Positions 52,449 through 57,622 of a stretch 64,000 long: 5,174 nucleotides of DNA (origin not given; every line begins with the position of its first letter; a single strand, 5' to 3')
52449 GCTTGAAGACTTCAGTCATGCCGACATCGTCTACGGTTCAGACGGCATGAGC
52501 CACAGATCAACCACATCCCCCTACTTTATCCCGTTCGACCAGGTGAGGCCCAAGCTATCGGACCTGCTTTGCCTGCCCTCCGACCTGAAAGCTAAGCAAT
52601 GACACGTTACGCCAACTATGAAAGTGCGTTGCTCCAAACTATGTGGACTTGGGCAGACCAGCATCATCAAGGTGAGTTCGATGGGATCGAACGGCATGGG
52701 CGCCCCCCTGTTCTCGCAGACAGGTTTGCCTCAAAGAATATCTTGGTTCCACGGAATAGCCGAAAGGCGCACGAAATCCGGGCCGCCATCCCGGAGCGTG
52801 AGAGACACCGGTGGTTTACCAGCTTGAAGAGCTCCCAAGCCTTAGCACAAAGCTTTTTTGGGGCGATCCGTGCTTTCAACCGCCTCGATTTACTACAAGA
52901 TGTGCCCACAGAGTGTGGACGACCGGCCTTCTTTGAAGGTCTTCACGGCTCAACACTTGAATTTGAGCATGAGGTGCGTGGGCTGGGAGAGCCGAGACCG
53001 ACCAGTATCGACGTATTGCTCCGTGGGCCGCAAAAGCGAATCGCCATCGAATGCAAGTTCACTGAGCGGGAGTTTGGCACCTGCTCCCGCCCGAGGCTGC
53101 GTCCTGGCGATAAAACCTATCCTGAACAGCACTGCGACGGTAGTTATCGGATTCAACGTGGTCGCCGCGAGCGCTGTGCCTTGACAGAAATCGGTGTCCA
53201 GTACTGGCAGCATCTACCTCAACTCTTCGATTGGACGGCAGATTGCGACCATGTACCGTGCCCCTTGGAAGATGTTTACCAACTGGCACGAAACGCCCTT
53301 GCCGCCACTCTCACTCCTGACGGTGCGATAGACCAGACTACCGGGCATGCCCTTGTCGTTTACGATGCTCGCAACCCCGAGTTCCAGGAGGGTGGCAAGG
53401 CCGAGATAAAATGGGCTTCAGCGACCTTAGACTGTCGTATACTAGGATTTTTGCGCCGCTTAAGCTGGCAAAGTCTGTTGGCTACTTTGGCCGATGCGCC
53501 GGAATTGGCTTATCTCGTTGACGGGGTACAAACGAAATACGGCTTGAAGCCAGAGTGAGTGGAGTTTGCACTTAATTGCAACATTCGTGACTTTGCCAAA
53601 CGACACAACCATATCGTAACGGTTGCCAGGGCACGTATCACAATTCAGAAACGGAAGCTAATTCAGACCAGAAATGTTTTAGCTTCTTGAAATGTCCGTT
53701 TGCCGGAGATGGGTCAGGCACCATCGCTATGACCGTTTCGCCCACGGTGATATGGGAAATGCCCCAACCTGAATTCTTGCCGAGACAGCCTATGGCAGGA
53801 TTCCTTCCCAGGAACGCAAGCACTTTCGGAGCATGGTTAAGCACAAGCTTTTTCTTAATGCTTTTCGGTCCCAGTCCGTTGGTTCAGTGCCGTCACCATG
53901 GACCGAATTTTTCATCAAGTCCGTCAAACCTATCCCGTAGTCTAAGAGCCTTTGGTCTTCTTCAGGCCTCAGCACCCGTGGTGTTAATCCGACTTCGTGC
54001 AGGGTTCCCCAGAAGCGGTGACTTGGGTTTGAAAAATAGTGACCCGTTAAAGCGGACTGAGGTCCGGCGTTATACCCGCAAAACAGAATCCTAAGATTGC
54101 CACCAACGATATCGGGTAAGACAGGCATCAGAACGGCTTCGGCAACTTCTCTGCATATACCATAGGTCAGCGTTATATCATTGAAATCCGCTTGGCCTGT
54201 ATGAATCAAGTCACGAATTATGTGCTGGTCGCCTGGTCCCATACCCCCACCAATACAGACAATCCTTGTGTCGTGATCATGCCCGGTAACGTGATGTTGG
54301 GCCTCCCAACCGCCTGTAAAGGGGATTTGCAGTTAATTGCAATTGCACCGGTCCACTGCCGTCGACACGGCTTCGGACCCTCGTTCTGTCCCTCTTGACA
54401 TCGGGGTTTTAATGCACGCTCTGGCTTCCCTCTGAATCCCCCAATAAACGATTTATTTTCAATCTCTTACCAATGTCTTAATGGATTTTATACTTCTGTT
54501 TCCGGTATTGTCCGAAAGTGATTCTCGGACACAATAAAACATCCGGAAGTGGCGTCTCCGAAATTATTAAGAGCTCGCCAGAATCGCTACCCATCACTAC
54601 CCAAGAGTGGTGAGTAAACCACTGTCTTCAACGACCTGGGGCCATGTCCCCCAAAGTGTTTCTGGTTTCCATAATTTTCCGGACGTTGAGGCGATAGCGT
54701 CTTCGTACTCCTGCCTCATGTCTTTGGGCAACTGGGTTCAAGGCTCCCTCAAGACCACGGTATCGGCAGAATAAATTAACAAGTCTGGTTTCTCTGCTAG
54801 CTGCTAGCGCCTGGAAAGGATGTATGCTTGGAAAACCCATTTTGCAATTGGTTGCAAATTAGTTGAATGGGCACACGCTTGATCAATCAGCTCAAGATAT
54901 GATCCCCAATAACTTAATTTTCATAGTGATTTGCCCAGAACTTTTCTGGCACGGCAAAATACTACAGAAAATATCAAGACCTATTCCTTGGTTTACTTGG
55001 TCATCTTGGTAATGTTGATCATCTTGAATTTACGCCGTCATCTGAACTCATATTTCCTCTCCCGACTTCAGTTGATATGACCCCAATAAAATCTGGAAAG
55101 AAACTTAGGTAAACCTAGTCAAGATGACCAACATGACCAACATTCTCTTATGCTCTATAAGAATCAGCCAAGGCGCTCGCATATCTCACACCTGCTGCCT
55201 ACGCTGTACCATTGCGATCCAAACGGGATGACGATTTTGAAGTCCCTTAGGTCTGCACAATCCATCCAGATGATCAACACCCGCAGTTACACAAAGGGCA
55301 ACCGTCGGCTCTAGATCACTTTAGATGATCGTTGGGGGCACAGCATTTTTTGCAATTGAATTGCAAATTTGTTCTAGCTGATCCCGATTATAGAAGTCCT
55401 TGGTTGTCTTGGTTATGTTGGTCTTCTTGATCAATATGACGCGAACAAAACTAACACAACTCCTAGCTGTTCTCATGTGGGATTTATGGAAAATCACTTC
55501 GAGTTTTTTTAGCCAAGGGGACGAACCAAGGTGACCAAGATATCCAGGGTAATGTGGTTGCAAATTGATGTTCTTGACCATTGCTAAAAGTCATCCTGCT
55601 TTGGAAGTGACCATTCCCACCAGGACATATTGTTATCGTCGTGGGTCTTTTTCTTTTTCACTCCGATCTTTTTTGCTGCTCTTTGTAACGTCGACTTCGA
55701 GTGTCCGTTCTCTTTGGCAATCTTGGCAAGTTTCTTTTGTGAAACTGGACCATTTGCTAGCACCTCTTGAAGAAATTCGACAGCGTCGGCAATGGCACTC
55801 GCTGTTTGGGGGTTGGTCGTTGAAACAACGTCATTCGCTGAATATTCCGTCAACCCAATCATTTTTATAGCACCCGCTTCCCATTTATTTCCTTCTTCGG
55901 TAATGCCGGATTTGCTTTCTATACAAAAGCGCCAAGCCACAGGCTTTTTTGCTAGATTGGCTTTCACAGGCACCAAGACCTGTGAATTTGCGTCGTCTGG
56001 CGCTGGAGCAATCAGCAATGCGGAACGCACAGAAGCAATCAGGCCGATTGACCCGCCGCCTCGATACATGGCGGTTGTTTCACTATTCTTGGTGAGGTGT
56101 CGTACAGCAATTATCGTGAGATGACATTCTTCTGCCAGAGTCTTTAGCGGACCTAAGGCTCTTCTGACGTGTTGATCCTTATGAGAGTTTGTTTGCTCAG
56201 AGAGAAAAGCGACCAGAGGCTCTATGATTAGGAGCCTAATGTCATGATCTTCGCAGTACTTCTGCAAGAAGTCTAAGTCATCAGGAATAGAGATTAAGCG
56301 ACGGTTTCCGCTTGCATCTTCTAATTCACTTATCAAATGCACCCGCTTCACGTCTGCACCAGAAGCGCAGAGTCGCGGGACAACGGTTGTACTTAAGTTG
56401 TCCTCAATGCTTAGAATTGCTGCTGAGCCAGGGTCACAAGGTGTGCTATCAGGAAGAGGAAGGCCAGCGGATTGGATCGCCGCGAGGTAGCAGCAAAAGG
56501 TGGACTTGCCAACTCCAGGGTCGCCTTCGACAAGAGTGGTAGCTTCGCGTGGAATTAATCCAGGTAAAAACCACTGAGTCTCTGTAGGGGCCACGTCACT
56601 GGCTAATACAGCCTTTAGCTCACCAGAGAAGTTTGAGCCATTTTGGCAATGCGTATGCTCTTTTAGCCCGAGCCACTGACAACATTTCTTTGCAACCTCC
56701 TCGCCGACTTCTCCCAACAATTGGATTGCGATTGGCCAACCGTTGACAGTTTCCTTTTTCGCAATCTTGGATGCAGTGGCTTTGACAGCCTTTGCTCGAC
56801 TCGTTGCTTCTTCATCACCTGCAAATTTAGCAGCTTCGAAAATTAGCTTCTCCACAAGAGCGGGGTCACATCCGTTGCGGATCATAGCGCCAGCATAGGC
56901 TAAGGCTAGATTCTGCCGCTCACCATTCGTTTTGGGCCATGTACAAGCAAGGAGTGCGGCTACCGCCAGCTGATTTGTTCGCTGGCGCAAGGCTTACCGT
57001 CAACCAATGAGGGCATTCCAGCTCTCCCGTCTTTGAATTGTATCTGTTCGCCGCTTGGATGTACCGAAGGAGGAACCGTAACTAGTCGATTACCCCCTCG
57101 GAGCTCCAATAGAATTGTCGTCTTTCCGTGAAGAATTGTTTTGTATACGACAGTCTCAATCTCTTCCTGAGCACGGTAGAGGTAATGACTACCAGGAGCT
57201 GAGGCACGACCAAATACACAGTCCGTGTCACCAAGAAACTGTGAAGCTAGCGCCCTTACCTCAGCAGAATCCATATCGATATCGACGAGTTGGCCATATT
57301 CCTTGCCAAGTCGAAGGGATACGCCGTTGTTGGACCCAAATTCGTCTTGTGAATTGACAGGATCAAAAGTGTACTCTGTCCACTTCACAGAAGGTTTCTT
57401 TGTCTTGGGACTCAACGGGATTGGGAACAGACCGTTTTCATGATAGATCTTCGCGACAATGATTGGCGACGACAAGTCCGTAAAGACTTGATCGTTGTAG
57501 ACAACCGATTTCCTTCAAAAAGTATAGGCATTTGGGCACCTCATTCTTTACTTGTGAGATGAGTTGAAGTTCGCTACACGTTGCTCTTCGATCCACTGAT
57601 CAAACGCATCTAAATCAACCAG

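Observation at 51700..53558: Translationally coupled pair of PD-(D/E)xK nuclease-like genes with no methyltransferase: candidate undescribed defence module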

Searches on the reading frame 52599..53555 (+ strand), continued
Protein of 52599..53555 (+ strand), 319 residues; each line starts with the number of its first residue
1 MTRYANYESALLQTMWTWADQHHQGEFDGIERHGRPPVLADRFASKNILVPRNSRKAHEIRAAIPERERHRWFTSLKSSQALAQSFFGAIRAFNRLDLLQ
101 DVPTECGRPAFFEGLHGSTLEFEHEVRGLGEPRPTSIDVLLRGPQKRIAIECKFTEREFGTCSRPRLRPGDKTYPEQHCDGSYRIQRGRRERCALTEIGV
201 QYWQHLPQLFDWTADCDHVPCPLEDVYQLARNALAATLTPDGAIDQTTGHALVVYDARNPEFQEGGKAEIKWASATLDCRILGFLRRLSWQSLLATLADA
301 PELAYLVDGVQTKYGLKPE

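Call 67: find_homologous_proteins(query=A3, max_evalue=0.001)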
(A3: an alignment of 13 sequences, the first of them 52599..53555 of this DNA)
Query A3 (13 sequences) (319 aa, profile of the alignment): 849 proteins with E <= 0.001 among 8000 candidates; the best 120 are listed.
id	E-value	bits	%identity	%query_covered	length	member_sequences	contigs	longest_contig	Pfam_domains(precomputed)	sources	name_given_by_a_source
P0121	6.0e-125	435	99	100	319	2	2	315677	PF20796.4,PF22558.4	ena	-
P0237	2.5e-121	423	60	98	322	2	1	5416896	PF22558.4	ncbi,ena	-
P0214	3.5e-118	412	60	100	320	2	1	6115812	PF22558.4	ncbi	-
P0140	1.0e-115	404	67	100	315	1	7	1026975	PF22558.4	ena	-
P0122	2.3e-115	403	75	100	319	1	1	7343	PF22558.4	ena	-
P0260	3.1e-115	403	58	98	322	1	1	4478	PF22558.4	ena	-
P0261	3.2e-115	403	49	96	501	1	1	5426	PF22558.4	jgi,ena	-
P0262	1.3e-114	401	58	98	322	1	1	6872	PF22558.4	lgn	-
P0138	1.8e-114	400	66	99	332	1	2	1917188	PF20796.4,PF22558.4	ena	-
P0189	6.4e-114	398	62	100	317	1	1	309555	PF22558.4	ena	-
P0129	7.8e-114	398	68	100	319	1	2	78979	PF22558.4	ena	-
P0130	2.0e-113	397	67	100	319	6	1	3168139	PF22558.4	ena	-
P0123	2.2e-113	397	72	100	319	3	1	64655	PF22558.4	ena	-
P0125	2.4e-113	397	73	99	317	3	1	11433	PF22558.4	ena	-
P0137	4.0e-113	396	66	100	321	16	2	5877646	PF22558.4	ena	-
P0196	4.6e-113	396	63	98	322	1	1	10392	PF22558.4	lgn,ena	-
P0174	1.4e-112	394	63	100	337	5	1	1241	PF22558.4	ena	-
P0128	3.3e-112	393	69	100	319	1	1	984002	PF22558.4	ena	-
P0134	4.0e-112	393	66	100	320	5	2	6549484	PF22558.4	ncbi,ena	-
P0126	5.8e-112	392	71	99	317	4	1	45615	PF22558.4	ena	-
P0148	1.2e-111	391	65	100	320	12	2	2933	PF20796.4,PF22558.4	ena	-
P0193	1.7e-111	390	61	100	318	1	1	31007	PF22558.4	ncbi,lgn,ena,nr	ncbi:MAG: hypothetical protein F4Y02_06005 [Chloroflexi bacterium]|nr:hypothetical protein [Chlorofl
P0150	2.0e-111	390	66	100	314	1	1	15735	PF22558.4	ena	-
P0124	2.0e-111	390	71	100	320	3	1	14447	PF22558.4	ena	-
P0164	2.5e-111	390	64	100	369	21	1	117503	PF22558.4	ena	-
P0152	3.7e-111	389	66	100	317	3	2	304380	PF20796.4,PF22558.4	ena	-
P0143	4.3e-111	389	65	100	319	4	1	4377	PF20796.4,PF22558.4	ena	-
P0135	5.1e-111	389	66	100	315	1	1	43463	PF22558.4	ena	-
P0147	7.1e-111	388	67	97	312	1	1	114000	PF22558.4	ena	-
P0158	7.6e-111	388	64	99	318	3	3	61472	PF22558.4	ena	-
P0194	1.4e-110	387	63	98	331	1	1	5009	PF22558.4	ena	-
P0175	1.8e-110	387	64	99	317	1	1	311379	PF20796.4,PF22558.4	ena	-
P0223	2.7e-110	387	61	98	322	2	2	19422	PF22558.4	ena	-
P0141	3.0e-110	386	67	100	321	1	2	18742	PF20796.4,PF22558.4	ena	-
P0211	4.4e-110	386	62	100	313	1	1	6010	PF20796.4,PF22558.4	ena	-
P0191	6.7e-110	385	61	98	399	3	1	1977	PF22558.4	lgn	-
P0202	8.0e-110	385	61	100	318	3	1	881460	PF22558.4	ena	-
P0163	1.2e-109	384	63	100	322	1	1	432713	PF22558.4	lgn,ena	-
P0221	1.4e-109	384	59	100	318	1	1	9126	PF22558.4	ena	-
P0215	1.5e-109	384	61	100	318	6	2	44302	PF22558.4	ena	-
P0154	1.6e-109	384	65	97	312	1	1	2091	PF22558.4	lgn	-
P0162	1.7e-109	384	65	100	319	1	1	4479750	PF22558.4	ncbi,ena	-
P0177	1.7e-109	384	63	100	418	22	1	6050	PF22558.4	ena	-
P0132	1.7e-109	384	67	100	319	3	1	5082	PF22558.4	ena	-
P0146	3.0e-109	383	66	99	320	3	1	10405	PF22558.4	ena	-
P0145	3.1e-109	383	65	99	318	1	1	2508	PF22558.4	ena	-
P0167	3.2e-109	383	63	100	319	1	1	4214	PF22558.4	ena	-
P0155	3.3e-109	383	64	99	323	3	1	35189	PF22558.4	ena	-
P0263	3.7e-109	383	59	98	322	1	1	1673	PF22558.4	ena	-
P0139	5.3e-109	382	64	100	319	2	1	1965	PF22558.4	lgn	-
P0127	6.6e-109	382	68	99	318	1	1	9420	PF22558.4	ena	-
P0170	7.6e-109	382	64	99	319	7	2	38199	PF22558.4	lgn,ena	-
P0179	9.5e-109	381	64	98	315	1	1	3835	PF22558.4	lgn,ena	-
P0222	1.0e-108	381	60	100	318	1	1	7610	PF22558.4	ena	-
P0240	1.0e-108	381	60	98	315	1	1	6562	PF22558.4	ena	-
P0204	1.1e-108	381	61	100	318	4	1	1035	PF22558.4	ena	-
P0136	1.3e-108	381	67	100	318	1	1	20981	PF20796.4,PF22558.4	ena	-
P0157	1.4e-108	381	67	99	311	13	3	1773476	PF22558.4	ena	-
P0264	2.1e-108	380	59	97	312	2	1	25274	PF22558.4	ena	-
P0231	2.3e-108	380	61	99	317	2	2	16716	PF22558.4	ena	-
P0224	3.7e-108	380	60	100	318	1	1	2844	PF22558.4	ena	-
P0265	4.3e-108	379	53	97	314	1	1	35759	PF22558.4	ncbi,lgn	ncbi:MAG: hypothetical protein V6Z81_05010 [Parvularculales bacterium]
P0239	4.9e-108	379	60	100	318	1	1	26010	PF22558.4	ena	-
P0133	6.3e-108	379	66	100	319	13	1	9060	PF22558.4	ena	-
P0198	6.6e-108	379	63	98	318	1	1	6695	PF22558.4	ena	-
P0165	6.7e-108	379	64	100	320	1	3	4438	PF22558.4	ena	-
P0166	6.9e-108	379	66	99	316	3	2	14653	PF20796.4,PF22558.4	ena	-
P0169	7.9e-108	378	66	100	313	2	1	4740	PF22558.4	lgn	-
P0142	9.9e-108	378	67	100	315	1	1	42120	PF22558.4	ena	-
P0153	1.0e-107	378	66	96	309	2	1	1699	PF20796.4,PF22558.4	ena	-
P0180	1.1e-107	378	61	100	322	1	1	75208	PF22558.4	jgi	-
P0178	1.2e-107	378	63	99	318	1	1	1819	PF22558.4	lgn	-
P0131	1.5e-107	378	66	100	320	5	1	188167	PF22558.4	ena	-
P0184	1.5e-107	378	67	97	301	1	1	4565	PF22558.4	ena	-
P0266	1.6e-107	377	58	99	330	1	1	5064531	PF22558.4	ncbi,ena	-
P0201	1.7e-107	377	63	100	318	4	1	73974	PF20796.4,PF22558.4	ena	-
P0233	1.8e-107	377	60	99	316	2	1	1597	PF22558.4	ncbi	-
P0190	1.9e-107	377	62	100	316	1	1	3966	PF22558.4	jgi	-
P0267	2.2e-107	377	61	98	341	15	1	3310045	PF22558.4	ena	-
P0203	2.2e-107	377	62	99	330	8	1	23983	PF20796.4,PF22558.4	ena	-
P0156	2.8e-107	377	64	100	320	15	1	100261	PF22558.4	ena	-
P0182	2.9e-107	377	63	99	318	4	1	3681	PF22558.4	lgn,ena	-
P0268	3.9e-107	376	60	98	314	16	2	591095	PF22558.4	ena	-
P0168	3.9e-107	376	64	100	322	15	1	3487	PF22558.4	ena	-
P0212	4.2e-107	376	61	100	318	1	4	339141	PF22558.4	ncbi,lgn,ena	-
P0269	4.6e-107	376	59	97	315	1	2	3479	PF22558.4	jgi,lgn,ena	-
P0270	5.6e-107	376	59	99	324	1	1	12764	PF22558.4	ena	-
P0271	6.1e-107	376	59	99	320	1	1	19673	PF22558.4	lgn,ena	-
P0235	6.5e-107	375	60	99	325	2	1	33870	PF22558.4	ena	-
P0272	6.7e-107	375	62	95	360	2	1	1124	PF22558.4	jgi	-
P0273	7.1e-107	375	58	99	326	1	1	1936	PF22558.4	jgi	jgi:hypothetical protein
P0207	7.4e-107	375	61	100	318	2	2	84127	PF22558.4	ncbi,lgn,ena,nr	ncbi:MAG: hypothetical protein OXF33_10710 [Rhodospirillales bacterium]|nr:hypothetical protein [Rho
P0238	7.6e-107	375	60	99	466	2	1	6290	PF22558.4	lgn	-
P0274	1.0e-106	375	57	97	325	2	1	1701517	PF20796.4,PF22558.4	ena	-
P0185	1.1e-106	375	61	100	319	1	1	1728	PF22558.4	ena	-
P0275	1.1e-106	375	57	100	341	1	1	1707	PF22558.4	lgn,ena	-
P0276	1.2e-106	375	58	98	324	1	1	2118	PF20796.4,PF22558.4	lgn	-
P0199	1.3e-106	374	63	95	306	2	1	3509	PF22558.4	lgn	-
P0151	1.6e-106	374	65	100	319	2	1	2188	PF22558.4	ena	-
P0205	1.7e-106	374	61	99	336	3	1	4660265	PF20796.4,PF22558.4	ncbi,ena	-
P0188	1.8e-106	374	62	100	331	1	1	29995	PF22558.4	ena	-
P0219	2.2e-106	374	61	100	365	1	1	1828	PF22558.4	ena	-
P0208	2.5e-106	373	61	100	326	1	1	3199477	PF22558.4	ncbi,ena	-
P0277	2.6e-106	373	58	98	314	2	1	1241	PF22558.4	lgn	-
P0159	2.6e-106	373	64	99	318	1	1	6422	PF22558.4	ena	-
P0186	2.9e-106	373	62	99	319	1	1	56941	PF22558.4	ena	-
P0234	3.3e-106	373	60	99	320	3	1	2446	PF22558.4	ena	-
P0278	3.4e-106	373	59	98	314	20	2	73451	PF22558.4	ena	-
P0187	7.5e-106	372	66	98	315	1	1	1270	PF20796.4,PF22558.4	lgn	-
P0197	7.9e-106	372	63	100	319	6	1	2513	PF20796.4,PF22558.4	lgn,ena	-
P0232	8.1e-106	372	61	100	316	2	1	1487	PF22558.4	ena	-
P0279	8.2e-106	372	60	100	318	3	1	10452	PF22558.4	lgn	-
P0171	9.7e-106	372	65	99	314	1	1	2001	PF22558.4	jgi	jgi:hypothetical protein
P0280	9.9e-106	372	47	98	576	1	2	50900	PF22558.4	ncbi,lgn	-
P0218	1.1e-105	371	61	98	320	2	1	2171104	PF22558.4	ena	-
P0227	1.1e-105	371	59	99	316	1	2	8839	PF22558.4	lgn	-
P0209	1.2e-105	371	62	100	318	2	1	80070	PF22558.4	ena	-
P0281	1.2e-105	371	45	97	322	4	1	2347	PF22558.4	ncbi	-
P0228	1.3e-105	371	61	100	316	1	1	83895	PF20796.4,PF22558.4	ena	-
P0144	1.4e-105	371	65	100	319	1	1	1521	PF22558.4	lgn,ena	-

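Call 69: find_encoding_contigs(protein=P0280, flank=10000, max_places=3)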
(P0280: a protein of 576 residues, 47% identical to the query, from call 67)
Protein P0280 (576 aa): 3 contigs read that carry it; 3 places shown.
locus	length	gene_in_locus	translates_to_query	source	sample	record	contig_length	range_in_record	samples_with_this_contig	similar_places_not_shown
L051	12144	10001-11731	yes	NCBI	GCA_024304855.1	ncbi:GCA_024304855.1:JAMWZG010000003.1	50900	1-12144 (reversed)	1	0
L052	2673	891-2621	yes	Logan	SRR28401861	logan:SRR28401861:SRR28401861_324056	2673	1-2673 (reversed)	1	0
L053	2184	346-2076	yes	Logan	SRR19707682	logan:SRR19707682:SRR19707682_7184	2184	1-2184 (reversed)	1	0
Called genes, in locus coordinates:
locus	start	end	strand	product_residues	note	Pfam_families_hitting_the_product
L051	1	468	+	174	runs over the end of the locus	PF04290:DctQ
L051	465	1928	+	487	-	PF07364:DUF1485, PF07171:MlrC_C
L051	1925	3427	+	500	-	PF07969:Amidohydro_3, PF01979:Amidohydro_1 (faint), PF07969:Amidohydro_3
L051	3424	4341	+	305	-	PF02492:cobW, PF07683:CobW_C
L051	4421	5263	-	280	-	PF00528:BPD_transp_1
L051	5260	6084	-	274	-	PF00005:ABC_tran, PF13304:AAA_21 (faint)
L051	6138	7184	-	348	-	PF04069:OpuAC, PF13379:NMT1_2, PF09084:NMT1, PF12974:Phosphonate-bd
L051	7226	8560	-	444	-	PF00155:Aminotran_1_2 (faint), PF00282:Pyridoxal_deC, PF00266:Aminotran_5 (weak)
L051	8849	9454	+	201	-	PF00392:GntR (faint), PF07729:FCD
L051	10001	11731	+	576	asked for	PF22558:REase-ARP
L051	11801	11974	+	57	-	-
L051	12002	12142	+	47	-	?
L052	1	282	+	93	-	?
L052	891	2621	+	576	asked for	PF22558:REase-ARP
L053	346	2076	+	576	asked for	PF22558:REase-ARP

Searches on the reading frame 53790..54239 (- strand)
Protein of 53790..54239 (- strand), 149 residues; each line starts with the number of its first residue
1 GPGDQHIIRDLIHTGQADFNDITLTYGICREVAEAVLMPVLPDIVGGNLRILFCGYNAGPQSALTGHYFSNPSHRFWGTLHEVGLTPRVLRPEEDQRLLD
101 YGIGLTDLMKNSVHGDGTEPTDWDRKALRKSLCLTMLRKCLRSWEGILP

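Call 44: search_protein_families(library=pfam, proteins=[window:53790-54239:-], max_evalue=0.01)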
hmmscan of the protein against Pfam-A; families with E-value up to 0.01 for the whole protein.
window:53790-54239:- (149 aa): 1 family
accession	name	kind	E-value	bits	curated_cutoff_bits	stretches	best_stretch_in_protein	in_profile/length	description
PF03167.25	UDG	-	4.3e-08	33.8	24.3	1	48-140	7-71/141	Uracil DNA glycosylase superfamily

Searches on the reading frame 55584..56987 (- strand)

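Call 44: search_protein_families(library=pfam, proteins=[window:55584-56987:-], max_evalue=0.01)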
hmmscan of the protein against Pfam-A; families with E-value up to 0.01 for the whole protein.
window:55584-56987:- (467 aa): 3 families
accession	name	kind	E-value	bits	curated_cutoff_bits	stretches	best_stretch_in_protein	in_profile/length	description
PF13481.12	AAA_25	-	1e-25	91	27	1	130-302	15-194/195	AAA domain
PF03796.21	DnaB_C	-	0.00063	19.6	27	0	243-305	123-185/255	DnaB-like helicase C terminal domain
PF06745.19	ATPase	-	0.0092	15.8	26.6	0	143-166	14-37/231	KaiC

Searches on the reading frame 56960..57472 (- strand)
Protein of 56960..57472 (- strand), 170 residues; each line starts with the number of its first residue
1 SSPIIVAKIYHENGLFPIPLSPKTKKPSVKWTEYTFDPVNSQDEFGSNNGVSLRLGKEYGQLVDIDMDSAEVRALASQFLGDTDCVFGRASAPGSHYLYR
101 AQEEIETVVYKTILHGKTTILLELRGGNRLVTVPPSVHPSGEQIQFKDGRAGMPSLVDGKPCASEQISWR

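Call 44: search_protein_families(library=pfam, proteins=[window:56960-57472:-], max_evalue=0.01)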
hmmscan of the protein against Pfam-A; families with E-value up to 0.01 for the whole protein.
window:56960-57472:- (170 aa): 1 family
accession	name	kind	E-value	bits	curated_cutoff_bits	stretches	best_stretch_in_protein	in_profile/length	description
PF09250.16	Prim-Pol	-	7.2e-08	33.5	22.8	1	10-149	4-148/158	Bifunctional DNA primase/polymerase, N-terminal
